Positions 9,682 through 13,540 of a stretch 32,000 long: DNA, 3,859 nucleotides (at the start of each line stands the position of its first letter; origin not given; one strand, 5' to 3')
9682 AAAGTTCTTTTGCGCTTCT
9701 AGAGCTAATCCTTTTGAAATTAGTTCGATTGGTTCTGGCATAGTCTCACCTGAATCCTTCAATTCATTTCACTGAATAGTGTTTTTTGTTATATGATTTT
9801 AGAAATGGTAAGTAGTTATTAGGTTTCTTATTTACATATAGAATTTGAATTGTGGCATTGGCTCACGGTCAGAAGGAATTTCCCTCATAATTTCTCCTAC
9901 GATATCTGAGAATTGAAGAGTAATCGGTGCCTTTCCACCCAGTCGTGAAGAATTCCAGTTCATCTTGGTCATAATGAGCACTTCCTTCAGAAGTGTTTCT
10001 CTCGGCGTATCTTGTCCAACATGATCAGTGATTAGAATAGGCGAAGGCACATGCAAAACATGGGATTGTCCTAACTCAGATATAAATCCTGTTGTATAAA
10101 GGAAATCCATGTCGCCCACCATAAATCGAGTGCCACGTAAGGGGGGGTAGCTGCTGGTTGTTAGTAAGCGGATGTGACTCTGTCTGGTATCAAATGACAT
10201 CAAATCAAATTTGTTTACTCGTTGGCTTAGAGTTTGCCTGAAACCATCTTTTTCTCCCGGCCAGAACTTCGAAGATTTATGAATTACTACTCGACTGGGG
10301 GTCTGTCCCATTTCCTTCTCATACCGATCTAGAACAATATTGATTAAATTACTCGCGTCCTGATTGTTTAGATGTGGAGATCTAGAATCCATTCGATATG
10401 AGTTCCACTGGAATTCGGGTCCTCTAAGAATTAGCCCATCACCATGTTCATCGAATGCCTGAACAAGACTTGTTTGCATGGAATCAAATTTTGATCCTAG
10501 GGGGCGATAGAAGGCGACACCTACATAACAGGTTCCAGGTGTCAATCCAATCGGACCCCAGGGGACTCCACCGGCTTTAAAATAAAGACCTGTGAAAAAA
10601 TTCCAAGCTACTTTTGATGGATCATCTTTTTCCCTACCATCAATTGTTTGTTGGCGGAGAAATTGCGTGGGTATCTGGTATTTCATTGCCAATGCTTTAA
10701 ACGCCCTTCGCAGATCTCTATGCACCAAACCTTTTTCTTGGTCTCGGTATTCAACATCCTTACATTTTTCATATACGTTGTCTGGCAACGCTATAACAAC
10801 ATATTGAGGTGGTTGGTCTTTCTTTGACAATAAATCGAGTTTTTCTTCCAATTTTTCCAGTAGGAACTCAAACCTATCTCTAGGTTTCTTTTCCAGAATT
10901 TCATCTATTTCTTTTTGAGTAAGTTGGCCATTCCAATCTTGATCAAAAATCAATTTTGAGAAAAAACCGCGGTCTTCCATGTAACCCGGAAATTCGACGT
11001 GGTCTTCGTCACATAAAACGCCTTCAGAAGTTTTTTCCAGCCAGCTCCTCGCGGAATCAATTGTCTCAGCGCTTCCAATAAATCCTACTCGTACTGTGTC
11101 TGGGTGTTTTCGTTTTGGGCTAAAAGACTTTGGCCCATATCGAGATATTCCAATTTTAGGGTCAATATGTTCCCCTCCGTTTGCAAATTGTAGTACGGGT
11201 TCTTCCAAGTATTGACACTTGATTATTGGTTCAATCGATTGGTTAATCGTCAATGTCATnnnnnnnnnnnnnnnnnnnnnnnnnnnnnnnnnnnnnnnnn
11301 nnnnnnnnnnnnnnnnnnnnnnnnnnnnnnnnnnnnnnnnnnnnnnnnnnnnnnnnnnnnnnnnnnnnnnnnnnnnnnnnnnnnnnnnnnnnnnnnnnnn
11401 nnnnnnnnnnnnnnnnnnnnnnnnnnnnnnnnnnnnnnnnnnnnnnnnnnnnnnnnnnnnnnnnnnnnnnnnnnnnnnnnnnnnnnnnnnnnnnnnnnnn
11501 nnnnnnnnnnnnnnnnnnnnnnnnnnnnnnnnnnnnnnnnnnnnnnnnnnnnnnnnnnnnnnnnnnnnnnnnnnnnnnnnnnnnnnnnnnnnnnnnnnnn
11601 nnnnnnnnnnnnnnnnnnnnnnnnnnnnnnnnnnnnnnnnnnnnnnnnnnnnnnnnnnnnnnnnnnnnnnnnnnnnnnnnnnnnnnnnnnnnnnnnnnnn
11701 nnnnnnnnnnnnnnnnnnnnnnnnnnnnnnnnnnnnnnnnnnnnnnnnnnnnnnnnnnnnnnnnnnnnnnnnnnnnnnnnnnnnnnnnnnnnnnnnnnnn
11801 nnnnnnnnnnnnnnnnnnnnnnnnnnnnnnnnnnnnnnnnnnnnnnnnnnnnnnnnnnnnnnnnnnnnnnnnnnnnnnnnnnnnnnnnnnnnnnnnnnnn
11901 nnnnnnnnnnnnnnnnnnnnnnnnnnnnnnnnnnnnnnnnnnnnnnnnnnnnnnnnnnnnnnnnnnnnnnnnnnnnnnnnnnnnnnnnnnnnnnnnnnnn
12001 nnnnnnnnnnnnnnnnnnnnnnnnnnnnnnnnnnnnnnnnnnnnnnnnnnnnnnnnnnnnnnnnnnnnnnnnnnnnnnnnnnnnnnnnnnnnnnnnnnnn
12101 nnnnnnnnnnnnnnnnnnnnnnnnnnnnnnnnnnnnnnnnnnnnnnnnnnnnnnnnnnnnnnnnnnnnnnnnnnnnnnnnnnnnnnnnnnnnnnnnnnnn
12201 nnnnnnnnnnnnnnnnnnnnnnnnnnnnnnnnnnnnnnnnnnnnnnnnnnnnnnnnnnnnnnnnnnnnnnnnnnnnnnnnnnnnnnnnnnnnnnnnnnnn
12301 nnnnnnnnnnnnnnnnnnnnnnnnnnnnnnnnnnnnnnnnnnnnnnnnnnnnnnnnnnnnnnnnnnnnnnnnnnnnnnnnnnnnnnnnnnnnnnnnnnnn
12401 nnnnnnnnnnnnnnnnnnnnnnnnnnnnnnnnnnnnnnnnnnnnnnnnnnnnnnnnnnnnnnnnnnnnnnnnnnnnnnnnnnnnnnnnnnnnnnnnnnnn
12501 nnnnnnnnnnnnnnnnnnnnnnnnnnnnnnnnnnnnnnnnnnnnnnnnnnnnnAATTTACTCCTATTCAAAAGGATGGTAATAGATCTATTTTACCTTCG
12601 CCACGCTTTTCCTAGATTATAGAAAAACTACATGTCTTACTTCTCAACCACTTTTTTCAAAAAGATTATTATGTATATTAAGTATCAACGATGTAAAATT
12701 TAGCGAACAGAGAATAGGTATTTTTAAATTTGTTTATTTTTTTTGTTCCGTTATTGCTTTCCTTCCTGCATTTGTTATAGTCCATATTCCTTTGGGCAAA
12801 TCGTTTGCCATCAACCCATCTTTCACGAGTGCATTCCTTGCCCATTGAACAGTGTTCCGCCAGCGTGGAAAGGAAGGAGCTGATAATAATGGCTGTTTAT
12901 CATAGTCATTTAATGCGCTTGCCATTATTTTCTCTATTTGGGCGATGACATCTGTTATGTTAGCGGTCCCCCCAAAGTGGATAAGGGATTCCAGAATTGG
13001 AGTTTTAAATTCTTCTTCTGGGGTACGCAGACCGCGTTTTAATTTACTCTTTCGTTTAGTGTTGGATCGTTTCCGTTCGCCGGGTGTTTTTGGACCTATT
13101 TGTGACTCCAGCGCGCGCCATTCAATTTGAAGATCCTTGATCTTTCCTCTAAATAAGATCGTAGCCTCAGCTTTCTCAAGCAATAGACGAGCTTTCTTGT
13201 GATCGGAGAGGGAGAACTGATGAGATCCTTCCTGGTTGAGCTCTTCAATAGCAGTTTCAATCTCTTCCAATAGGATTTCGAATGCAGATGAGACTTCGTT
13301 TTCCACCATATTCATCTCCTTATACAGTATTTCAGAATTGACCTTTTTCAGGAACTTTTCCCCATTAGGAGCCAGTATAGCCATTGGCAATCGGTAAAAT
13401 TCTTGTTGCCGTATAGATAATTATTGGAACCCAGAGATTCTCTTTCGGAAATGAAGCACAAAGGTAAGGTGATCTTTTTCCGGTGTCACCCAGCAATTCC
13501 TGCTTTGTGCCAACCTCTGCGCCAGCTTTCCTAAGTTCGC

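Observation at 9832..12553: Short-Argonaute module whose APAZ partner carries an HNH nuclease head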

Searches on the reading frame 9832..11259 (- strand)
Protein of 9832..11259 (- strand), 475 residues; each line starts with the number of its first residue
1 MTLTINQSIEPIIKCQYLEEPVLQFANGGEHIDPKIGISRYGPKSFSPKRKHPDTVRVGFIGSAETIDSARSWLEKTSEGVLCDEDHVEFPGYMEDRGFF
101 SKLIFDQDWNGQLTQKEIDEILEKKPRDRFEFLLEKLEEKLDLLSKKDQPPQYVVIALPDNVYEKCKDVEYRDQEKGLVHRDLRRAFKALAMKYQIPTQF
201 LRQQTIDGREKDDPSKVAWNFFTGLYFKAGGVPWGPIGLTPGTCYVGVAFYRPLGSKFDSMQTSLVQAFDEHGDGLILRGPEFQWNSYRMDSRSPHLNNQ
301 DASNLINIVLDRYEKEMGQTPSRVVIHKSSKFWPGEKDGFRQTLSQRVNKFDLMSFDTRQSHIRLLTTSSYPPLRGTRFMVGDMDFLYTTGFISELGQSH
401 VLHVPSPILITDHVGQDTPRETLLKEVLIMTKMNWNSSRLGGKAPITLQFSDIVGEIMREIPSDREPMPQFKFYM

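Call 3: search_protein_families(library=pfam, proteins=[window:9832-11259:-], max_evalue=0.1)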
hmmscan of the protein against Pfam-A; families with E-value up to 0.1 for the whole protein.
window:9832-11259:- (475 aa): 0 families

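Call 4: search_protein_families(library=padloc, proteins=[window:9832-11259:-], max_evalue=0.1)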
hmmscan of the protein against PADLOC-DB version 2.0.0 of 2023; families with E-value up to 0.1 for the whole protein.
window:9832-11259:- (475 aa): 20 families
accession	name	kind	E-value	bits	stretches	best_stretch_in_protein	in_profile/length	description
PDLC02376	pAgo_I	-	2e-140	467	1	14-475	2-455/455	Class I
PDLC02436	pAgo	-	9.1e-105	349.1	1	14-474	6-459/460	-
PDLC02378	pAgo_I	-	5.3e-75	251.1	2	179-475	195-493/493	Class I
PDLC02392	pAgo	-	1.1e-66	223.1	1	131-475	2-346/346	-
PDLC02377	pAgo_I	-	3.9e-53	178.8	1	14-475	7-457/457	Class I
PDLC02420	Aga_SIR2-PNTD1-PNTD2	-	7.9e-41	138.2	1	14-475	547-1010/1010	Class I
PDLC02384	pAgo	-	2.2e-36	123.5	1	19-457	572-1012/1030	-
PDLC02428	PprPIWI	-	4.1e-19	66.8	1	167-461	403-652/666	-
PDLC02388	pAgo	-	8.9e-12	42.1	1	185-459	445-700/716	-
PDLC02397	pAgo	-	8e-11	39.5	2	301-460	417-565/578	-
PDLC02386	pAgo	-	4.4e-08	30.1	1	188-404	435-636/697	-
PDLC02389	pAgo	-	5.4e-08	29.7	1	186-463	462-723/733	-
PDLC02379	pAgo_II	-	9.5e-07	25.6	1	187-234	425-468/724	Class II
PDLC02396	pAgo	-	0.00022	17.6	0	323-457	538-665/683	-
PDLC02387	pAgo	-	0.00081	15.9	1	183-453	405-648/672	-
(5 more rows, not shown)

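Call 5: search_protein_families(library=ncbifam, proteins=[window:9832-11259:-], max_evalue=0.1)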
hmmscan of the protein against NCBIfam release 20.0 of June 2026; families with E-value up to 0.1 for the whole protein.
window:9832-11259:- (475 aa): 0 families

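Call 13: search_solved_structures(query=window:9832-11259:-, max_evalue=0.001, show_alignments=1)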
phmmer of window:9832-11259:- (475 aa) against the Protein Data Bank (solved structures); distinct sequences matched with E-value up to 0.001: 13.
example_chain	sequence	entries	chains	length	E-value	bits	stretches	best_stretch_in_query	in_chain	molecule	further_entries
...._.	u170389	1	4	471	4.7e-147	493.9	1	12-475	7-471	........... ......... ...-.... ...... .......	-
9qbp_B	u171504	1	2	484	2.5e-57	198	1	12-474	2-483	Protein argonaute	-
9qbl_B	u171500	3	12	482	1.1e-51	179.4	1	14-464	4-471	Protein argonaute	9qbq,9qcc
9jsb_A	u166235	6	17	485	3.7e-48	167.8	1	16-462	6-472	Ago | pAgo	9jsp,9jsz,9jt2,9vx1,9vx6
8qlo_B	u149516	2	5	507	5.5e-45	157.3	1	170-475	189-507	Short prokaryotic Argonaute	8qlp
8ifk_B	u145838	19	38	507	3e-43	151.6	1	157-475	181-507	Piwi domain-containing protein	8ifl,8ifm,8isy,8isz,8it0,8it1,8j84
8j8h_A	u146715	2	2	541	3.1e-43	151.5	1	157-475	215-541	Piwi domain-containing protein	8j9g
8fex_B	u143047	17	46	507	3.3e-41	144.8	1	181-475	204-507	short pAgo | Piwi domain-containing protein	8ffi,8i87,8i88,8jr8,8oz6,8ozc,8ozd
8j7s_A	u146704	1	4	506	6.7e-41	143.8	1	181-474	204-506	Piwi domain-containing protein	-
8in8_C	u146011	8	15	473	4.2e-19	71.9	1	17-475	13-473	Piwi domain protein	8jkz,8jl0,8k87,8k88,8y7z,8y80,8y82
9jh8_A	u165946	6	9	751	7e-07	31.6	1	186-465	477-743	Clostridium perfringens Argonaute (CpAgo) | Clostridium perfringen Argonaute(CpAgo) | Clostridium perfringens Argonaute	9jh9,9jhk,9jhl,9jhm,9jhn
9jh7_A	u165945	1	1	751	9.6e-07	31.2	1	186-465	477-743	Clostridium perfringens Argonaute (CpAgo)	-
6qzk_A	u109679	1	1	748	4.7e-06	28.9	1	186-463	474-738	Protein argonaute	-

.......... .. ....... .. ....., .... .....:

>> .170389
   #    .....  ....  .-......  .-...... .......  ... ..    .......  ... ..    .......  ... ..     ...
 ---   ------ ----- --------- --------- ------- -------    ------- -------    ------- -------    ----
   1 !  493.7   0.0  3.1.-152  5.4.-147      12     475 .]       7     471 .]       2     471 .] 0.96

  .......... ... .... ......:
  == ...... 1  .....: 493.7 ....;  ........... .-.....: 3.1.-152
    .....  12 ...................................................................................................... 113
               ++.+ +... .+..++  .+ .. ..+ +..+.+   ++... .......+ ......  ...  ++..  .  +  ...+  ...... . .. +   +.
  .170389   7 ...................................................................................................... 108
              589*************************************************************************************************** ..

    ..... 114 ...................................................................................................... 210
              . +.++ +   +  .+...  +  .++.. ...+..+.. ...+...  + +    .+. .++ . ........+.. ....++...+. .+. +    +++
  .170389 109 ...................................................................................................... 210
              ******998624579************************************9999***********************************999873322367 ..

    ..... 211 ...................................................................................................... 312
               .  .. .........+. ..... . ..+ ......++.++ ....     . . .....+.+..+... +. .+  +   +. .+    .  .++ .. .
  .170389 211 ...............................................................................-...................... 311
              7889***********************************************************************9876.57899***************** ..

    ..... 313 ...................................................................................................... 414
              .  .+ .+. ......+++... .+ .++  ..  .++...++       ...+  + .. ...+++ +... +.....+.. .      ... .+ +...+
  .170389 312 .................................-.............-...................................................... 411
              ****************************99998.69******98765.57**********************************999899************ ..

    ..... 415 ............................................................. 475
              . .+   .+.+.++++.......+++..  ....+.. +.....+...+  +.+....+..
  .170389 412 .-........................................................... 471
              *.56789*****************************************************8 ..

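Call 30: find_homologous_proteins(query=window:9832-11259:-, max_evalue=0.00001)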
Query window:9832-11259:- (475 aa): 2008 proteins with E <= 0.00001 among 5886 candidates; the best 120 are listed.
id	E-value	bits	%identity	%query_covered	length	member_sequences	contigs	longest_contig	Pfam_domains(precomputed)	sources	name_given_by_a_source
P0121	0.0e+0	1038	92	100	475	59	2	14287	-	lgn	-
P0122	1.3e-288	976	87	99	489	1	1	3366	-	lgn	-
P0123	3.3e-260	882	77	99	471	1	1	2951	-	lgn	-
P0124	1.0e-250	851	74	99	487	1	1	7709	-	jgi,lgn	jgi:hypothetical protein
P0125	9.1e-242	821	73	97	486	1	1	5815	-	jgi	jgi:hypothetical protein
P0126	5.6e-232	789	70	100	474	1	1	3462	-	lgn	-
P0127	2.8e-231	787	69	99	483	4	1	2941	-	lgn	-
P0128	9.6e-231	785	68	100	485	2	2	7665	-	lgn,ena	-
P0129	5.9e-229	779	70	100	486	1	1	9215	-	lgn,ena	-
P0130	9.6e-229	778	69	99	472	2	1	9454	-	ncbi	-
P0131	1.1e-228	778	69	98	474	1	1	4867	-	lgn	-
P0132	2.9e-228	777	69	100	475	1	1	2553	-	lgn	-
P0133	1.2e-227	775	70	97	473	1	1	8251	-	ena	-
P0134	1.4e-227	774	71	97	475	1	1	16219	-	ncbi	-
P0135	1.0e-226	772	69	99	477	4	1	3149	-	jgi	-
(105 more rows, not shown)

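Call 32: list_cluster_members(proteins=[window:9832-11259:-, window:11243-12553:-, window:26938-31173:-, window:24798-26117:+, window:13973-16951:-])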
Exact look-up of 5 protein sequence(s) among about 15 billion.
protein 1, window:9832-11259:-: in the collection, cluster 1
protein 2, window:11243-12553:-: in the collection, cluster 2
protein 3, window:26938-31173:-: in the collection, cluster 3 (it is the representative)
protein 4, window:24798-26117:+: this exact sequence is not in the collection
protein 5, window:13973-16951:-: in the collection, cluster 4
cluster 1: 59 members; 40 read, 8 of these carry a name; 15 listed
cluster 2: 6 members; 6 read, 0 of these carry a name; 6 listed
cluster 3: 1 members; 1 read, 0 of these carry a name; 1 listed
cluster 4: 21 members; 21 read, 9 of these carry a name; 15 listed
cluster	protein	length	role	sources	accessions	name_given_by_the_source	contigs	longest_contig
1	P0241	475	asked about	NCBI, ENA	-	-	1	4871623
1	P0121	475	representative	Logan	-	-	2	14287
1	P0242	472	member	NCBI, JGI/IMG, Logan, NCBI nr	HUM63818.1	MAG TPA: hypothetical protein PKZ26_09140 [Anaerolineaceae bacterium] | hypothetical protein [Anaerolineaceae bacterium]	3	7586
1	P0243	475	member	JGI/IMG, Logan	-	hypothetical protein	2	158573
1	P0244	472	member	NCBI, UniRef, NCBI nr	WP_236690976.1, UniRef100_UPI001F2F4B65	argonaute/piwi family protein [Levilinea saccharolytica] | hypothetical protein n=2 Tax=Levilinea saccharolytica TaxID=229921 RepID=UPI001F2F4B65 | hypothetical protein [Levilinea saccharolytica]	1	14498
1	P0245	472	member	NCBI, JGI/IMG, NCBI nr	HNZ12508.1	MAG TPA: hypothetical protein PKL11_02550 [Anaerolineaceae bacterium] | hypothetical protein [Anaerolineaceae bacterium]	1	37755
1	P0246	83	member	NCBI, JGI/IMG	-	hypothetical protein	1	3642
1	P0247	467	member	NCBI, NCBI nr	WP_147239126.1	hypothetical protein [Levilinea saccharolytica]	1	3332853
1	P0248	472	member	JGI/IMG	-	hypothetical protein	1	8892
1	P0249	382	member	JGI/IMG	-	hypothetical protein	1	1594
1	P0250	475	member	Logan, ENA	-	-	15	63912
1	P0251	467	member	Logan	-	-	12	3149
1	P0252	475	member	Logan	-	-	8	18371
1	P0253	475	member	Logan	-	-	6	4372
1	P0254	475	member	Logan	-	-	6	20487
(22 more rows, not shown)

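Call 63: find_encoding_contigs(protein=window:9832-11259:-, flank=1000, max_places=3)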
Protein window:9832-11259:- (475 aa): no gene with exactly this product is on record in the collection.

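Call 65: find_encoding_contigs(protein=P0121, flank=8000, max_places=4)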
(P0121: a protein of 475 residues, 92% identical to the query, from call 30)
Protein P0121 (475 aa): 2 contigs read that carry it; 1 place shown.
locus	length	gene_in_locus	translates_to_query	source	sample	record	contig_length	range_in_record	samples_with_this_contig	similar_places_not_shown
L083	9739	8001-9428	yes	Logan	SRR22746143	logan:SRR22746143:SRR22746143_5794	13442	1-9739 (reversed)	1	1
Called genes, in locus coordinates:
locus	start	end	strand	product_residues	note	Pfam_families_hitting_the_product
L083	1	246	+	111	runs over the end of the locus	-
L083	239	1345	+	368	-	PF01381:HTH_3, PF13443:HTH_26 (faint), PF13560:HTH_31 (faint), PF06114:Peptidase_M78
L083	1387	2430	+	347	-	PF19749:DUF6236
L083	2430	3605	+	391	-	PF01420:Methylase_S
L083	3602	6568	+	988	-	PF04313:HSDR_N, PF00270:DEAD (faint), PF04851:ResIII, PF18766:SWI2_SNF2, PF22679:T1R_D3-like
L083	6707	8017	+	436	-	-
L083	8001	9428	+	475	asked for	-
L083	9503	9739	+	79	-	?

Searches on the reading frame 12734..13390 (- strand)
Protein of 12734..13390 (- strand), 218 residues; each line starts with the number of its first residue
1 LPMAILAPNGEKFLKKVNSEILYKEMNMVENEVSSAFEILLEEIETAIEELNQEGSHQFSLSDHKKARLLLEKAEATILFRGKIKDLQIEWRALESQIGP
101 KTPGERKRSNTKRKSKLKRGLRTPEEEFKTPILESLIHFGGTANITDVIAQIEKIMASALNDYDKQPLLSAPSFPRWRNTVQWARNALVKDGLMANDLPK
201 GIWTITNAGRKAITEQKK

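Call 3: search_protein_families(library=pfam, proteins=[window:12734-13390:-], max_evalue=0.1)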
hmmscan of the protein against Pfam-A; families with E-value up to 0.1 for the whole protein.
window:12734-13390:- (218 aa): 3 families
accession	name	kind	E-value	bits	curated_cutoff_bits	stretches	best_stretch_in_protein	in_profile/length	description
PF14338.12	Mrr_N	-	6.6e-16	58.7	29.5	1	127-213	3-85/87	Mrr N-terminal domain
PF14136.11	DUF4303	-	0.0048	17.1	23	1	11-57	75-122/155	Domain of unknown function (DUF4303)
PF03074.21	GCS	-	0.053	13.2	25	0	69-115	40-86/372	Glutamate-cysteine ligase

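Call 4: search_protein_families(library=padloc, proteins=[window:12734-13390:-], max_evalue=0.1)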
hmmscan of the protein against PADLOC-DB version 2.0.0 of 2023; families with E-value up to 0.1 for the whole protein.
window:12734-13390:- (218 aa): 1 family
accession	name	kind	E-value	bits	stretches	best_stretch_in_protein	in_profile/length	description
PDLC03657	mREase_IV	-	0.0029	15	1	149-215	26-94/317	Type IV methyl-directed restriction enzyme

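Call 5: search_protein_families(library=ncbifam, proteins=[window:12734-13390:-], max_evalue=0.1)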
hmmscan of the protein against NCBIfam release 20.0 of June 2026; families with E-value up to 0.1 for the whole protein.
window:12734-13390:- (218 aa): 0 families

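Call 61: search_protein_families(library=phrogs, proteins=[window:12734-13390:-], max_evalue=0.001)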
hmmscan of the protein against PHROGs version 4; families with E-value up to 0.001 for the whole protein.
window:12734-13390:- (218 aa): 0 families
